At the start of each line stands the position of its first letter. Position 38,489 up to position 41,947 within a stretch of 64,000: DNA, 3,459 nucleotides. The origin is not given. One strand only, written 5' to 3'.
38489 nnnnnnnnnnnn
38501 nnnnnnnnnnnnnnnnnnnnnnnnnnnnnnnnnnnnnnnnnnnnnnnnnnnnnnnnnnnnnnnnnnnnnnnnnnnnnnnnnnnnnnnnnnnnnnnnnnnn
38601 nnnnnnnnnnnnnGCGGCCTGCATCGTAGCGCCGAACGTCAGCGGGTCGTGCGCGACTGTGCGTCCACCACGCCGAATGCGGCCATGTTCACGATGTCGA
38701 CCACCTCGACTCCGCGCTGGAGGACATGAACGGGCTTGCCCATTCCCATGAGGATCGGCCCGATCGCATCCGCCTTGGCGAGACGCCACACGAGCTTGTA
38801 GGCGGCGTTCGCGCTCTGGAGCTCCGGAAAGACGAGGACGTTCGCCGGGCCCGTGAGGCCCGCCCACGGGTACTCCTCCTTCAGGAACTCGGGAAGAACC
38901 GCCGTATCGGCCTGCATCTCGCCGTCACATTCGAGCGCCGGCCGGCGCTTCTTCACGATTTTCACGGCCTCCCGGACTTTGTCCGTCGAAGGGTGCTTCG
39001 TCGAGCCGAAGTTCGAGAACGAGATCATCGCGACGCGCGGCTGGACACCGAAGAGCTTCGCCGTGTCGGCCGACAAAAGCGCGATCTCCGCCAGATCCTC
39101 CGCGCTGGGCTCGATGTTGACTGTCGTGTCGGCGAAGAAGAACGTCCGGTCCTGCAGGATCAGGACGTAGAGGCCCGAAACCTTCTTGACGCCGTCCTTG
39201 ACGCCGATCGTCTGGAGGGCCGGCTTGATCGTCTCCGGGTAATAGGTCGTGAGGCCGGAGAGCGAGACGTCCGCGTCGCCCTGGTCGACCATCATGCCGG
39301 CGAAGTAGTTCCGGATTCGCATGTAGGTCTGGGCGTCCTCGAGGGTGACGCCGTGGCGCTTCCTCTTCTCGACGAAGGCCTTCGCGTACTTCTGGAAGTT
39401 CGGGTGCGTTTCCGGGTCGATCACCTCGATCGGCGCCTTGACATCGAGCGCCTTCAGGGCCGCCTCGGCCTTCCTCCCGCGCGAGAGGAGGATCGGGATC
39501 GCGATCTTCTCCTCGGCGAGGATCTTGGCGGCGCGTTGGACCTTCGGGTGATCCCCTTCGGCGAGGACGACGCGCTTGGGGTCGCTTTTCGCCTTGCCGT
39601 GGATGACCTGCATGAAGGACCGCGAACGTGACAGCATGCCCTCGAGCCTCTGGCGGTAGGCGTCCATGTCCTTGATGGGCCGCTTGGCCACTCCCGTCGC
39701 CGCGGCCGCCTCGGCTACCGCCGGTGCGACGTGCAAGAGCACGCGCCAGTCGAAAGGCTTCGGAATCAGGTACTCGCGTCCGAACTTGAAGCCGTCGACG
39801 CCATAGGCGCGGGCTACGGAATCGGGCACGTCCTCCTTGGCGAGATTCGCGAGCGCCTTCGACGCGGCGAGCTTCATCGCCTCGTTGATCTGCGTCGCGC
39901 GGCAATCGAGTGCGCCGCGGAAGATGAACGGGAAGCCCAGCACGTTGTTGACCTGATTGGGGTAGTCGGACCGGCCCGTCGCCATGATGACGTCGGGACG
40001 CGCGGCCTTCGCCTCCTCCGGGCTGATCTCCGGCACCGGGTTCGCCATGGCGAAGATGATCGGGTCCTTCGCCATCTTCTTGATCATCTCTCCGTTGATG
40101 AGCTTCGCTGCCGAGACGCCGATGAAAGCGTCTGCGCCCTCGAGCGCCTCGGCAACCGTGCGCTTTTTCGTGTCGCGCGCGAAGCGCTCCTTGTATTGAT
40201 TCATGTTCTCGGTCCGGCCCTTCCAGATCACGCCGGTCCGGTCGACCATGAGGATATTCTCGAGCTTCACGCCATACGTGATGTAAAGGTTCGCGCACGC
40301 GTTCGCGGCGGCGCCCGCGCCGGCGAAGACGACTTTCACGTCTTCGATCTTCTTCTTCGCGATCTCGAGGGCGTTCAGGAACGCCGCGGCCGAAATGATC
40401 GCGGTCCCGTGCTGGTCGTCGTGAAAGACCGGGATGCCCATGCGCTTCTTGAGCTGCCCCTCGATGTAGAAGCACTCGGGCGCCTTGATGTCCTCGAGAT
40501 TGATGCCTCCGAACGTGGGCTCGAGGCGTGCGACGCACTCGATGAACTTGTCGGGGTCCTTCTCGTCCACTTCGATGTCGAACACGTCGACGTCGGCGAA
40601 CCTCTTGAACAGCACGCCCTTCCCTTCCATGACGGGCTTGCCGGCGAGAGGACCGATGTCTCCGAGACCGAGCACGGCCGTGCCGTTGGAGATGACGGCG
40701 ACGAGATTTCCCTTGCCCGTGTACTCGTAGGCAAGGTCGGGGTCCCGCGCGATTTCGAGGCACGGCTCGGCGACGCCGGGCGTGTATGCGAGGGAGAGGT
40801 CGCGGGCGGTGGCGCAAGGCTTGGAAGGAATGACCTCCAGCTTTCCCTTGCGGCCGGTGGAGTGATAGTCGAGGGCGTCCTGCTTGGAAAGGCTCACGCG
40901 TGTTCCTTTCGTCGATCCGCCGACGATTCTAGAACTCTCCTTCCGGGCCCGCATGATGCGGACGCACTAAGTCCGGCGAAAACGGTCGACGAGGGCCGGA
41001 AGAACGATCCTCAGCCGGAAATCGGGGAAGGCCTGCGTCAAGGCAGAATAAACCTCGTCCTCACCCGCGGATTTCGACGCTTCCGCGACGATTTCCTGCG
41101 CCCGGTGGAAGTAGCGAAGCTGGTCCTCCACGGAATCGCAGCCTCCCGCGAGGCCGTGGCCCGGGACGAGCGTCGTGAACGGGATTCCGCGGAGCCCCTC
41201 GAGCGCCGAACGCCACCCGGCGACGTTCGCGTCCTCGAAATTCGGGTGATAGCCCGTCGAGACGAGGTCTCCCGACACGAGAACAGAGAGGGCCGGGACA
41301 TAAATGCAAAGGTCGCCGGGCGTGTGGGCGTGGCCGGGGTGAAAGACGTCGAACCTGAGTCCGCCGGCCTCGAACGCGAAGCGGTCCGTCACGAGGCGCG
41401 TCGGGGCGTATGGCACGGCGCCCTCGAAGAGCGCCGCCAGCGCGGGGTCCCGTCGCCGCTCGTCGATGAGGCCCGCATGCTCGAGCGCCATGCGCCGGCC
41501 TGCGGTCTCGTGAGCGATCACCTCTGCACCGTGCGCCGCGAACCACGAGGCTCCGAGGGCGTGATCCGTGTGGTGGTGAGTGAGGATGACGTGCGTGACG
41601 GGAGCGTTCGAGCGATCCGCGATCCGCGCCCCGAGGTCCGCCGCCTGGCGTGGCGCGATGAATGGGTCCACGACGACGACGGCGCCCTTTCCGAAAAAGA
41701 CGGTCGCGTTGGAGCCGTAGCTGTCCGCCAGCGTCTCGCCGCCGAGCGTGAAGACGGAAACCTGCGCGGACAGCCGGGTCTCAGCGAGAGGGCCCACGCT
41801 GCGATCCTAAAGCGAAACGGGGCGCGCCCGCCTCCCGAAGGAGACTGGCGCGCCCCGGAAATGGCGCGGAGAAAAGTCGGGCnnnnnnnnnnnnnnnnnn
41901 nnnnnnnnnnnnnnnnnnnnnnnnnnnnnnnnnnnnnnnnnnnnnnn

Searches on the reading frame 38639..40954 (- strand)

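Call 10: search_protein_families(library=pfam, proteins=[window:38639-40954:-])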
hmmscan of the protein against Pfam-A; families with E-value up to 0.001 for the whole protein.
window:38639-40954:- (771 aa): 3 families
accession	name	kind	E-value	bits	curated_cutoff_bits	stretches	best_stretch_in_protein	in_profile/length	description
PF01515.24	PTA_PTB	-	1.4e-106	356.9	24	1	446-760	1-317/319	Phosphate acetyl/butaryl transferase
PF00390.24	malic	-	1.3e-30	107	23.1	1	37-168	2-181/182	Malic enzyme, N-terminal domain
PF03949.21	Malic_M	-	1.6e-23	83.8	23.5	1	183-377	3-230/258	Malic enzyme, NAD binding domain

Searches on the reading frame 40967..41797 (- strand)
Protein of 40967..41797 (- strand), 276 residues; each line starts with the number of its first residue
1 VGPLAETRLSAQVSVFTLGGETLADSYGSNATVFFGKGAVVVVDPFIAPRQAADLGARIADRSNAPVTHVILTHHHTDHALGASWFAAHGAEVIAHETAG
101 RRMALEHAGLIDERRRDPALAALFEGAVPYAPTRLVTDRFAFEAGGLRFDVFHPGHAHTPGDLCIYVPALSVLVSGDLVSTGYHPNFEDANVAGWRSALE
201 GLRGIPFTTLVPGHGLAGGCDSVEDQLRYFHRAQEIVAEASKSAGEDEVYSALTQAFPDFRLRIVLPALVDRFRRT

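Call 10: search_protein_families(library=pfam, proteins=[window:40967-41797:-])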
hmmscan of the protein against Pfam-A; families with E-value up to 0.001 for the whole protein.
window:40967-41797:- (276 aa): 3 families
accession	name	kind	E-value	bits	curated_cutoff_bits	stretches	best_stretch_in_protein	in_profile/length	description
PF00753.33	Lactamase_B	-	1.9e-28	100.2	22.7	1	28-214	5-196/196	Metallo-beta-lactamase superfamily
PF12706.13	Lactamase_B_2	-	7.4e-06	26.1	27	1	41-175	3-131/200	Beta-lactamase superfamily domain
PF13483.12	Lactamase_B_3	-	0.00053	20.5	24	0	27-80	5-50/160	Beta-lactamase superfamily domain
